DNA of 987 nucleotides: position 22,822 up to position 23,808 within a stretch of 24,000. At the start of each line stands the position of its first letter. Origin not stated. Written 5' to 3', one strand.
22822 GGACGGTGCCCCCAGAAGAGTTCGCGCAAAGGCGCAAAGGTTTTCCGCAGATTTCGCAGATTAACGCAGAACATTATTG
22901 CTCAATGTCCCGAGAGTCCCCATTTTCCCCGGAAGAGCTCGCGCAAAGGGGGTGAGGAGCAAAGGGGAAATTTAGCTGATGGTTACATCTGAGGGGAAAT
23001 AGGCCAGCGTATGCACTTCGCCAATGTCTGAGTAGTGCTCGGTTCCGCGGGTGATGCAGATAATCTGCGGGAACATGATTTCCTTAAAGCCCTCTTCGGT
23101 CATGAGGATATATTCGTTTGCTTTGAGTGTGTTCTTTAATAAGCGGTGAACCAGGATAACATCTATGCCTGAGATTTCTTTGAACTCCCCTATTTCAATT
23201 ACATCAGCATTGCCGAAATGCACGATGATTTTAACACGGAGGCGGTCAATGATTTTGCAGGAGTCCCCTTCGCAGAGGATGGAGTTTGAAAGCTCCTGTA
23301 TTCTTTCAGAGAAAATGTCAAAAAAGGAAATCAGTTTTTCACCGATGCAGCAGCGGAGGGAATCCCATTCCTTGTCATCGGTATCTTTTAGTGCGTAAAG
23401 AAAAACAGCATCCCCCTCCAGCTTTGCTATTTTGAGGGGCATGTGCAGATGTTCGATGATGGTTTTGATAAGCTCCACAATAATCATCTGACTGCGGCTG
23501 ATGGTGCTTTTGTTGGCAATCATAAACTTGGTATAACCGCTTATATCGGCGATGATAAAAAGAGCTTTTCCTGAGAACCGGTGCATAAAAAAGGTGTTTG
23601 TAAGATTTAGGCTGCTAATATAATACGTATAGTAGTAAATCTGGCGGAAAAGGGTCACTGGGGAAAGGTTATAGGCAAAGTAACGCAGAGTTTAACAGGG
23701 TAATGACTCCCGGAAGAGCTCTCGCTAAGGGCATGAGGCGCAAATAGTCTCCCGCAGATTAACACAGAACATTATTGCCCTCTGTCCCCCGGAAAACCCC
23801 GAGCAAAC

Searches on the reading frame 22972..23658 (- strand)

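Call 75: search_protein_families(library=pfam, proteins=[window:22972-23658:-], max_evalue=0.001)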
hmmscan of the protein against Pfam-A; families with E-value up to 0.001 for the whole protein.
window:22972-23658:- (228 aa): 1 family
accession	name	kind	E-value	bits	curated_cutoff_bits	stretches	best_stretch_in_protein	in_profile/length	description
PF10851.13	DUF2652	-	3.9e-25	88.6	22.1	1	60-183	1-118/118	Protein of unknown function (DUF2652)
